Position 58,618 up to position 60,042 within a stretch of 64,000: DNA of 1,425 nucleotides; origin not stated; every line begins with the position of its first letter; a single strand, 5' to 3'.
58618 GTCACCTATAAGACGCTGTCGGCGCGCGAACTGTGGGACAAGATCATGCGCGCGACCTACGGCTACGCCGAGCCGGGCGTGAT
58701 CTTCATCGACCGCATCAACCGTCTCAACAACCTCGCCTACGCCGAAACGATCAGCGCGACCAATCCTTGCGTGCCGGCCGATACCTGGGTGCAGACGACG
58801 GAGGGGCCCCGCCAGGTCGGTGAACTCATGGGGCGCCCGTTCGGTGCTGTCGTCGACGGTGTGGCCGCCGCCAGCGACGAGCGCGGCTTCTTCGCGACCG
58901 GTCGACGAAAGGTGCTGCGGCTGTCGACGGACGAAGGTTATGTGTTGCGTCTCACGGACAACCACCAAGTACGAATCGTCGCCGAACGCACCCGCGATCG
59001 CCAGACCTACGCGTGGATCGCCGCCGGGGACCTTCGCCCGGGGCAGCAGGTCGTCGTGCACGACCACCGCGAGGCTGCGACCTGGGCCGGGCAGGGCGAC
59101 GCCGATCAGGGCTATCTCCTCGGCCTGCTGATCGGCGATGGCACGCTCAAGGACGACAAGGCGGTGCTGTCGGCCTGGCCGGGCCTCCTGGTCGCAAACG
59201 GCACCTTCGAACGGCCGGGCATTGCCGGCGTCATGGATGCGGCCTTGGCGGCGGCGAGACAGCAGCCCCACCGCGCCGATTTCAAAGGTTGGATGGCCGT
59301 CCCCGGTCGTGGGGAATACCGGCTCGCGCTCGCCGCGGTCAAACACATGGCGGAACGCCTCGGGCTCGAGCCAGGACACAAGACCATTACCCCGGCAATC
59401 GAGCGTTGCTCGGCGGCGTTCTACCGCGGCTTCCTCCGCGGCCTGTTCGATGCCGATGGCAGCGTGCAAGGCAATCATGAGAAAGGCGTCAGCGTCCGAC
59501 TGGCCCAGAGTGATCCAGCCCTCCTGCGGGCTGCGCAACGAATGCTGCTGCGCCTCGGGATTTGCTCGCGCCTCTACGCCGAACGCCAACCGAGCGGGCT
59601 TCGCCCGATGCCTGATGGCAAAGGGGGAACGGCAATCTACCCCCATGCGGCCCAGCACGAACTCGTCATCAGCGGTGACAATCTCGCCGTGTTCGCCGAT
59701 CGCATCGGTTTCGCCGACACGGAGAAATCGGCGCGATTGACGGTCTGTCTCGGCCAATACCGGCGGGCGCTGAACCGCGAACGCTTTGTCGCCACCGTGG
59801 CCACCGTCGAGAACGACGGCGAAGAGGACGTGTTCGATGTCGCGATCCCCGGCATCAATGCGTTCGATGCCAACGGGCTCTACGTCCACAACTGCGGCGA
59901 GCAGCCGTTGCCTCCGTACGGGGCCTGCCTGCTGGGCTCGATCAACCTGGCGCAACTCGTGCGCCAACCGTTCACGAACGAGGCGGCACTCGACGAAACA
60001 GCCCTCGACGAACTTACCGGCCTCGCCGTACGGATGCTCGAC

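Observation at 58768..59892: Large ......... intein inserted at the catalytic NPC|GEQ block of class II RNR (nrdJ)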

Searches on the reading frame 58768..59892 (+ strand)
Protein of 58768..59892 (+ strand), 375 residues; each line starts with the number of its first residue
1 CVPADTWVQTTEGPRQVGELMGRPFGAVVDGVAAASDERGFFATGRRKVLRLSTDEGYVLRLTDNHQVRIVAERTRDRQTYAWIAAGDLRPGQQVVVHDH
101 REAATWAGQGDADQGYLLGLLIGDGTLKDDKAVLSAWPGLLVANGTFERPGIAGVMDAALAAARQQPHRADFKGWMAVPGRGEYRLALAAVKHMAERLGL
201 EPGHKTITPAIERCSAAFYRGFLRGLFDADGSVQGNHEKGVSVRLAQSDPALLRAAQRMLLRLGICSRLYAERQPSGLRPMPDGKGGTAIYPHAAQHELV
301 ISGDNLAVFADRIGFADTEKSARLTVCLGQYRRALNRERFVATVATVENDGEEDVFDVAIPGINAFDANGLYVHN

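Call 4: search_protein_families(library=pfam, proteins=[window:58768-59892:+], max_evalue=0.01)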
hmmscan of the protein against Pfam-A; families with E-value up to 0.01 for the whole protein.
window:58768-59892:+ (375 aa): 4 families
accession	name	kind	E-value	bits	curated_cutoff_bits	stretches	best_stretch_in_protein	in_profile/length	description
PF14528.11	LAGLIDADG_3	-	1.3e-25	89.8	22.5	1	218-314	2-82/82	LAGLIDADG-like domain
PF14890.11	Intein_splicing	-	2.7e-07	30.9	35.8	1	42-375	42-155/155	Intein splicing domain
PF01079.26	Hint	-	0.00014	21.9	29.7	1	46-102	64-121/213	Hint module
PF05204.19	Hom_end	-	0.0034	17.9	21.1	0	221-269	16-62/110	Homing endonuclease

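Call 5: search_protein_families(library=ncbifam, proteins=[window:58768-59892:+], max_evalue=0.01)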
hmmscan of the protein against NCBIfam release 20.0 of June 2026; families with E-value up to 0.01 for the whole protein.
window:58768-59892:+ (375 aa): 7 families
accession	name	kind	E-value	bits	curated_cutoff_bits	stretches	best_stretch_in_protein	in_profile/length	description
NF006207.0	PRK08332.1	equivalog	8.3e-21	73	2400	1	42-375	941-1241/1684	vitamin B12-dependent ribonucleotide reductase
NF005852.0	PRK07773.1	equivalog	1.1e-14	53.8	780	2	39-274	443-669/886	replicative DNA helicase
NF038098.1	GyrA_w_intein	exception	4.1e-13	48.2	1850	1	40-273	165-390/1232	intein-containing DNA gyrase subunit A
NF007072.0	PRK09519.1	equivalog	3.9e-07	28.8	1024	1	27-317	285-558/790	intein-containing recombinase RecA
NF011418.0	PRK14845.1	equivalog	1.3e-06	26.5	756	1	220-329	231-313/1049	translation initiation factor IF-2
TIGR01445.1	intein_Nterm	domain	0.00014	22.8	24.5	1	1-69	1-82/83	intein N-terminal splicing region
NF003159.0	PRK04132.1-4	equivalog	0.0068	14.5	999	0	48-132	122-198/852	replication factor C small subunit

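Call 6: search_solved_structures(query=window:58768-59892:+, max_evalue=0.01, show_alignments=3)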
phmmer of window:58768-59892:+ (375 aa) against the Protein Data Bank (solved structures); distinct sequences matched with E-value up to 0.01: 1.
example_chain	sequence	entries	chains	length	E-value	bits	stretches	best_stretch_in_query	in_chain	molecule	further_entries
4o1r_A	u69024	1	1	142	0.00037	22.8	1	344-375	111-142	Replicative DNA helicase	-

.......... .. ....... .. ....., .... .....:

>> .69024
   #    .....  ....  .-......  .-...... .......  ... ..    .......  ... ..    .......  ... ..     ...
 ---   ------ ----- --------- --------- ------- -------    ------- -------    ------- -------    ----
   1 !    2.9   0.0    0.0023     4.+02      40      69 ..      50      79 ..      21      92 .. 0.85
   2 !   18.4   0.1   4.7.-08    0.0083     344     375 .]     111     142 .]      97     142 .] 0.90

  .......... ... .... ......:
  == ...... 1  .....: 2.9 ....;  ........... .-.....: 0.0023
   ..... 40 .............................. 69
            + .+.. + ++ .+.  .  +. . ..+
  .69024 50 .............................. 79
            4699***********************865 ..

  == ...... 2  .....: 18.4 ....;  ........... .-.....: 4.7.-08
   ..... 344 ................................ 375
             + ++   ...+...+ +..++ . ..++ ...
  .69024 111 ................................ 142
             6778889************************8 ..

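Call 19: search_protein_representatives(protein=window:58768-59892:+)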
Query: 375 residues. Proteins with E-value up to 0.001 (for the whole library): 2795; up to 1e-10: 1376; up to 1e-30: 638. The best 150 are listed.
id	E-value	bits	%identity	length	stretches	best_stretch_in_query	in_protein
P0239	1.6e-145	501.2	39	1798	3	1-375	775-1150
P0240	2.8e-144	497.1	63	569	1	1-375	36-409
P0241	1.2e-138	478.6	63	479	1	1-359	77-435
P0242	3.3e-136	470.5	58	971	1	1-375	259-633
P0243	1.8e-134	464.8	50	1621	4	1-375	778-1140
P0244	7.8e-132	456.2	56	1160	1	1-375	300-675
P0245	9.2e-132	455.9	59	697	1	1-375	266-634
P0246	5.3e-130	450.1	59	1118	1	1-375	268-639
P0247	2.0e-129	448.2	59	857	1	10-375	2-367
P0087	2.5e-129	447.9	59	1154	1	1-375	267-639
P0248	6.0e-123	426.9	53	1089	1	1-375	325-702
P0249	1.1e-122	426.1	59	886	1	1-375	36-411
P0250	2.0e-122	425.2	55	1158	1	1-375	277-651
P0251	2.3e-122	425.0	52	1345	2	1-375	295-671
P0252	1.7e-119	415.5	55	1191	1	1-375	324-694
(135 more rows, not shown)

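Call 22: find_homologous_proteins(query=window:58768-59892:+, max_evalue=0.00001)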
Query window:58768-59892:+ (375 aa): 403 proteins with E <= 0.00001 among 8000 candidates; the best 120 are listed.
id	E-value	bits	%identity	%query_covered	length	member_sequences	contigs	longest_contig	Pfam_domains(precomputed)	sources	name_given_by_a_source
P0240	8.9e-144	497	63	100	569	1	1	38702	PF02867.21,PF14528.12,PF14890.12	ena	-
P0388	6.6e-143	494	61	100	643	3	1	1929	PF02867.21,PF14528.12,PF14890.12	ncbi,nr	ncbi:MAG: ribonucleoside reductase, partial [Proteobacteria bacterium]|nr:ribonucleoside reductase [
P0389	7.0e-142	491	63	100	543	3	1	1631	PF02867.21,PF14528.12,PF14890.12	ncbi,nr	ncbi:MAG: ribonucleoside-diphosphate reductase, partial [Alphaproteobacteria bacterium]|nr:ribonucle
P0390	5.8e-140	485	63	96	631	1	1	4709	PF02867.21,PF00317.27,PF14528.12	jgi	-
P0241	3.8e-138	479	63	96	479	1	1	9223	PF02867.21,PF14528.12,PF01079.26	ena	-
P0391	4.0e-137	475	59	100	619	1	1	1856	PF02867.21,PF14528.12,PF14890.12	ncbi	ncbi:MAG: LAGLIDADG family homing endonuclease, partial [Alphaproteobacteria bacterium]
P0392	7.2e-135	468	57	100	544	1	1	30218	PF02867.21,PF14528.12,PF14890.12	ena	-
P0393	4.8e-133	462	58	100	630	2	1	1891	PF02867.21,PF14528.12,PF14890.12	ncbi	ncbi:MAG: LAGLIDADG family homing endonuclease, partial [Candidatus Sedimenticola sp. (ex Thyasira t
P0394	1.8e-131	457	56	100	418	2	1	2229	PF14528.12,PF14890.12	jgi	jgi:ribonucleoside-diphosphate reductase alpha chain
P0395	7.0e-131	455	59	100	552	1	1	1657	PF02867.21,PF14528.12,PF14890.12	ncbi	ncbi:MAG: LAGLIDADG family homing endonuclease, partial [Betaproteobacteria bacterium]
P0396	5.0e-130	452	59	93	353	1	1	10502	PF14528.12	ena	-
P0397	3.3e-127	443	59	95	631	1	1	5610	PF02867.21,PF00317.27,PF14528.12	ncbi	ncbi:MAG TPA: LAGLIDADG family homing endonuclease, partial [Stellaceae bacterium]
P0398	4.5e-126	439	56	100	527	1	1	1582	PF05204.20,PF02867.21,PF14528.12,PF14890.12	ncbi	ncbi:MAG: ribonucleoside reductase class II, partial [Desulfobacteraceae bacterium]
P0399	1.1e-124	434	56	100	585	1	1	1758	PF02867.21,PF14528.12,PF14890.12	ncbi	ncbi:MAG: LAGLIDADG family homing endonuclease, partial [Pseudomonadota bacterium]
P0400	3.4e-124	433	56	100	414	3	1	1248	PF14528.12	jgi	jgi:ribonucleoside-diphosphate reductase alpha chain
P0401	5.4e-124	432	55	100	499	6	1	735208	PF02867.21,PF14528.12,PF14890.12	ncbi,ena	-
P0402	3.7e-122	426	55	100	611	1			PF02867.21,PF14528.12,PF14890.12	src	-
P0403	2.7e-121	423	55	100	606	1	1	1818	PF02867.21,PF14528.12,PF14890.12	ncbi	ncbi:MAG: LAGLIDADG family homing endonuclease, partial [Rhodanobacter sp.]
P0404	4.4e-120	419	55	100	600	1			PF02867.21,PF14528.12,PF14890.12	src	-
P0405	5.0e-120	419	57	100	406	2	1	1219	PF14528.12,PF14890.12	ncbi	ncbi:MAG: ribonucleoside reductase, partial [Spiribacter salinus]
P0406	8.8e-120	418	55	100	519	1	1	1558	PF02867.21,PF14528.12,PF14890.12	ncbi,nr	ncbi:MAG: ribonucleoside-diphosphate reductase, partial [Rhodanobacter sp.]|nr:ribonucleoside-diphos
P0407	2.4e-119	417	59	91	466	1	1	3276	PF02867.21,PF14528.12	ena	-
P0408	2.5e-119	417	57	93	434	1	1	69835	PF02867.21,PF14528.12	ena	-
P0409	3.4e-119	416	55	100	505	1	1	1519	PF02867.21,PF14528.12,PF14890.12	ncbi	ncbi:MAG: LAGLIDADG family homing endonuclease, partial [Nitrospiraceae bacterium]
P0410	2.3e-117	410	59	93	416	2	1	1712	PF02867.21,PF14528.12,PF14890.12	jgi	jgi:ribonucleoside-diphosphate reductase alpha chain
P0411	3.2e-117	410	56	98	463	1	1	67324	PF02867.21,PF14528.12,PF14890.12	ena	-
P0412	8.3e-117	408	60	88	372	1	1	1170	PF14528.12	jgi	jgi:ribonucleoside-diphosphate reductase alpha chain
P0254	1.4e-115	404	60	85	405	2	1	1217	PF02867.21,PF14528.12,PF14890.12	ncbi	ncbi:MAG: LAGLIDADG family homing endonuclease, partial [Pseudomonadota bacterium]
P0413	2.0e-115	404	60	90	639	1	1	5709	PF02867.21,PF00317.27,PF14528.12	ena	-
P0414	2.1e-115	404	59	86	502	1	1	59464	PF02867.21,PF14528.12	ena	-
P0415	2.3e-115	404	60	85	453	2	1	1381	PF02867.21,PF14528.12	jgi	jgi:ribonucleoside-diphosphate reductase alpha chain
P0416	2.9e-115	403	53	100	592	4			PF02867.21,PF14528.12,PF14890.12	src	-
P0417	1.5e-114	401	57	94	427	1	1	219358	PF14528.12,PF14890.12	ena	-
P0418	2.7e-113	397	52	100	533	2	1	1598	PF02867.21,PF14528.12,PF14890.12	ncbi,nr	ncbi:MAG TPA: ribonucleoside reductase class II, partial [Firmicutes bacterium]|nr:ribonucleoside re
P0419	1.1e-111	392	53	100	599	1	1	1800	PF02867.21,PF14528.12,PF14890.12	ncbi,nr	ncbi:MAG: ribonucleoside reductase class II, partial [Candidatus Diapherotrites archaeon]|nr:ribonuc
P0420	4.8e-111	389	55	89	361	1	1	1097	PF14528.12,PF14890.12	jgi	jgi:ribonucleoside-diphosphate reductase alpha chain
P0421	1.3e-110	388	58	90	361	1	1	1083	PF14528.12,PF14890.12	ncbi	ncbi:MAG: ribonucleoside reductase, partial [Rubrivivax sp.]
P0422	2.3e-110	387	56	89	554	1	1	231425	PF02867.21,PF14528.12,PF14890.12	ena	-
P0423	4.6e-110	386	57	87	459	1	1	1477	PF02867.21,PF14528.12,PF14890.12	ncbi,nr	ncbi:MAG: LAGLIDADG family homing endonuclease, partial [Burkholderiales bacterium]|nr:LAGLIDADG fam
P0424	5.0e-109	383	60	82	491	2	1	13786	PF02867.21,PF14528.12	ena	-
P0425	1.8e-108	381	58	89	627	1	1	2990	PF02867.21,PF00317.27,PF14528.12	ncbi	ncbi:MAG: LAGLIDADG family homing endonuclease, partial [Geminicoccales bacterium]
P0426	1.2e-107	378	54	96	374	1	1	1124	PF14528.12,PF14890.12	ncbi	ncbi:MAG: ribonucleoside-diphosphate reductase, adenosylcobalamin-dependent, partial [Candidatus The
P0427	1.9e-106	374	62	77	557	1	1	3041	PF02867.21,PF00317.27,PF14528.12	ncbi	ncbi:MAG: ribonucleoside reductase, partial [Reyranella sp.]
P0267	6.0e-106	373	50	100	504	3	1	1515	PF02867.21,PF14528.12,PF14890.12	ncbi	ncbi:MAG TPA: LAGLIDADG family homing endonuclease, partial [Anaerolineales bacterium]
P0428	4.5e-105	370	62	76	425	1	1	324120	PF02867.21,PF14528.12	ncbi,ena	-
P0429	1.6e-104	368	47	100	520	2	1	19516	PF02867.21,PF14528.12,PF14890.12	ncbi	-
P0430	3.1e-104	367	58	82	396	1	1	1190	PF02867.21,PF14528.12,PF14890.12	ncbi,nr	ncbi:MAG: LAGLIDADG family homing endonuclease, partial [Lacisediminimonas sp.]|nr:LAGLIDADG family 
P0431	6.4e-104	366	55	87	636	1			PF02867.21,PF00317.27,PF14528.12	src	-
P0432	1.6e-101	358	55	86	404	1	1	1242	PF02867.21,PF14528.12,PF14890.12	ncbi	ncbi:MAG: LAGLIDADG family homing endonuclease, partial [Burkholderiales bacterium]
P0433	2.6e-101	357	50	99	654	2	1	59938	PF02867.21,PF00317.27,PF14528.12,PF14890.12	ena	-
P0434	2.1e-99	351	54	93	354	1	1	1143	PF14528.12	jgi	jgi:ribonucleoside-diphosphate reductase alpha chain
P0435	7.8e-99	349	56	82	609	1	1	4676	PF02867.21,PF00317.27,PF14528.12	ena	-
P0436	8.9e-99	349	57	77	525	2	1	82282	PF02867.21,PF14528.12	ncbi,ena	-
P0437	1.2e-98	349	52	90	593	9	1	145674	PF02867.21,PF00317.27,PF14528.12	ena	-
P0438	1.4e-98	348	47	100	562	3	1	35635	PF02867.21,PF14528.12,PF14890.12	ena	-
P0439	6.2e-98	346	55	82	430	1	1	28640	PF02867.21,PF14528.12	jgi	jgi:ribonucleoside-diphosphate reductase alpha chain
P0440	1.6e-96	342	57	80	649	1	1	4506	PF12680.14,PF02867.21,PF00317.27,PF14528.12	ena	-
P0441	3.0e-96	341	57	77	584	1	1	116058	PF02867.21,PF00317.27,PF14528.12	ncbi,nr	ncbi:MAG: ribonucleotide reductase N-terminal alpha domain-containing protein [Desulfurivibrio sp.]|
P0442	3.6e-96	341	64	68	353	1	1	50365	PF02867.21,PF14528.12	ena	-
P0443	2.0e-95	338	58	77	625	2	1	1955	PF02867.21,PF14528.12,PF14890.12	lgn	-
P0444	3.5e-95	337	52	91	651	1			PF02867.21,PF00317.27,PF14528.12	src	-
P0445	3.8e-95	337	62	69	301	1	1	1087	PF14528.12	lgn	-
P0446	4.3e-95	337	55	77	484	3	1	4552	PF02867.21,PF14528.12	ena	-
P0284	1.9e-94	335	51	87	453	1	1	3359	PF02867.21,PF14528.12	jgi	jgi:ribonucleoside-diphosphate reductase alpha chain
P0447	2.6e-93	331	49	96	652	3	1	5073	PF14528.12,PF14890.12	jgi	jgi:intein/homing endonuclease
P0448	1.0e-92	329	49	89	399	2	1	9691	PF14528.12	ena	-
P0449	2.8e-92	328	62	68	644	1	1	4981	PF02867.21,PF14528.12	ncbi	-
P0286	3.2e-92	328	47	100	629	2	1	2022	PF14528.12,PF14890.12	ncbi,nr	ncbi:MAG TPA: LAGLIDADG family homing endonuclease, partial [Chloroflexota bacterium]|nr:LAGLIDADG f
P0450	1.4e-91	325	51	85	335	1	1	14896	PF14528.12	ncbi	-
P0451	6.7e-91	323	59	74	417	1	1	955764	PF14528.12,PF14890.12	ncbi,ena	-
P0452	8.0e-91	323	63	68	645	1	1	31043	PF02867.21,PF14528.12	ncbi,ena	-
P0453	1.5e-90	322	55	78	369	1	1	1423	PF02867.21,PF14528.12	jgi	jgi:ribonucleoside-diphosphate reductase alpha chain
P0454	1.6e-90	322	57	75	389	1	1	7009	PF02867.21,PF14528.12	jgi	jgi:ribonucleoside-diphosphate reductase alpha chain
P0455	1.8e-90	322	69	59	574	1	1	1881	PF02867.21,PF14528.12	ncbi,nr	ncbi:MAG: ribonucleoside reductase, partial [Alphaproteobacteria bacterium]|nr:ribonucleoside reduct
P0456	2.0e-90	322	61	70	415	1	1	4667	PF14528.12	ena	-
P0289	2.8e-90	321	55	79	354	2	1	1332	PF14528.12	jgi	jgi:ribonucleoside-diphosphate reductase alpha chain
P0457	7.0e-90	320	62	70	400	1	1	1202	PF02867.21,PF14528.12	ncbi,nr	ncbi:MAG: LAGLIDADG family homing endonuclease, partial [Burkholderiaceae bacterium]|nr:LAGLIDADG fa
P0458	7.0e-90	320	59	71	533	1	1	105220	PF02867.21,PF00317.27,PF14528.12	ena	-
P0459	2.9e-89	318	54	76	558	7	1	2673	PF02867.21,PF00317.27,PF14528.12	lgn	-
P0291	3.8e-89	317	48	99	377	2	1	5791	PF14528.12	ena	-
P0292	4.8e-89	317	56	72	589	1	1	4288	PF02867.21,PF00317.27,PF14528.12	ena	-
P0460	6.5e-89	317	59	68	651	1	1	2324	PF02867.21,PF14528.12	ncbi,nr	ncbi:MAG: ribonucleoside-diphosphate reductase, partial [Gammaproteobacteria bacterium]|nr:ribonucle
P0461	8.7e-89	316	44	100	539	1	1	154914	PF14528.12,PF14890.12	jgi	jgi:ribonucleotide reductase class II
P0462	9.0e-89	316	43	100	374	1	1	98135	PF14528.12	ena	-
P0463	1.1e-88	316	53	83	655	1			PF02867.21,PF00317.27,PF14528.12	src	-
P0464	3.9e-88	314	55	78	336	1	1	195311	PF14528.12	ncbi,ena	-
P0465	1.2e-87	312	54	77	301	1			PF14528.12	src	-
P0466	1.2e-87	312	59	66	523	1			PF02867.21,PF00317.27,PF14528.12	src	-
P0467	1.9e-87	312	50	84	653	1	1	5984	PF02867.21,PF14528.12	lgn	-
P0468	2.1e-86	308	43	100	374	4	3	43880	PF14528.12,PF14890.12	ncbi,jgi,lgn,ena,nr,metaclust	ncbi:MAG TPA: LAGLIDADG family homing endonuclease [Syntrophorhabdales bacterium]|nr:LAGLIDADG famil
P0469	2.2e-86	308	42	100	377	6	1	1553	PF14528.12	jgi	jgi:ribonucleoside-diphosphate reductase alpha chain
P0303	3.2e-86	308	54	75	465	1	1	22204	PF14528.12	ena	-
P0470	5.8e-86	307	57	75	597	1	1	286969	PF02867.21,PF14528.12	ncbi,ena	-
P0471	6.0e-86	307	61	64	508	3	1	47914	PF02867.21,PF00317.27,PF14528.12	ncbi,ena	-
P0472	6.6e-86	307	60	63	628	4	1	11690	PF02867.21,PF14528.12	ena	-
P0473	2.9e-85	305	43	100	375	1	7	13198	PF14528.12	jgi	jgi:ribonucleoside-diphosphate reductase alpha chain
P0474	4.9e-85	304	43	100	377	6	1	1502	PF14528.12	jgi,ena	-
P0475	5.8e-85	304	64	62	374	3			PF02867.21,PF14528.12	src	-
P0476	6.6e-85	303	50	87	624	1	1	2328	PF14528.12,PF14890.12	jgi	jgi:hypothetical protein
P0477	6.7e-85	303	57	72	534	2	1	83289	PF02867.21,PF00317.27,PF14528.12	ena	-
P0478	1.2e-84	303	57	73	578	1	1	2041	PF02867.21,PF00317.27,PF14528.12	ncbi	ncbi:MAG TPA: LAGLIDADG family homing endonuclease, partial [Burkholderiaceae bacterium]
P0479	1.9e-84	302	43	100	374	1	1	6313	PF14528.12,PF14890.12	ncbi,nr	ncbi:MAG TPA: LAGLIDADG family homing endonuclease [Syntrophorhabdales bacterium]|nr:LAGLIDADG famil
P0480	5.1e-84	300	43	100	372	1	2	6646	PF14528.12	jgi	jgi:ribonucleoside-diphosphate reductase alpha chain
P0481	7.3e-84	300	59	66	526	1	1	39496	PF02867.21,PF14528.12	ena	-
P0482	8.2e-84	300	42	100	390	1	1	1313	PF14528.12,PF14890.12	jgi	jgi:ribonucleoside-diphosphate reductase alpha chain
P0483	6.1e-83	297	43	100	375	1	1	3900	PF14528.12,PF14890.12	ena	-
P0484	9.0e-83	296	57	68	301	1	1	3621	PF14528.12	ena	-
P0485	1.4e-82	296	56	74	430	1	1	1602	PF02867.21,PF14528.12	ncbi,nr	ncbi:MAG: ribonucleoside reductase, partial [Rhodoferax sp.]|nr:ribonucleoside reductase [Rhodoferax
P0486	2.0e-82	295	65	59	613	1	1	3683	PF02867.21,PF14528.12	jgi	jgi:ribonucleoside-diphosphate reductase alpha chain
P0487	2.5e-82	295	64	59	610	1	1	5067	PF02867.21,PF14528.12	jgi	-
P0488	5.7e-82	294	60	65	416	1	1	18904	PF02867.21,PF14528.12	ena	-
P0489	9.0e-82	293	56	68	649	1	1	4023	PF02867.21,PF14528.12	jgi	jgi:ribonucleoside-diphosphate reductase alpha chain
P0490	1.0e-81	293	42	98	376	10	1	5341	PF14528.12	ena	-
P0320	1.5e-81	292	58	67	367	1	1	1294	PF14528.12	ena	-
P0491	1.7e-81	292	64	59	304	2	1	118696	PF14528.12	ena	-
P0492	1.7e-81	292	61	63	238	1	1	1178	PF14528.12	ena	-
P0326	5.2e-81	291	57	70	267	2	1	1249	PF14528.12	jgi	jgi:ribonucleoside-diphosphate reductase alpha chain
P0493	8.0e-81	290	51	78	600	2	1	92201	PF02867.21,PF00317.27,PF14528.12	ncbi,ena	-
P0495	3.8e-80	288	62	59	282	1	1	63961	PF14528.12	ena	-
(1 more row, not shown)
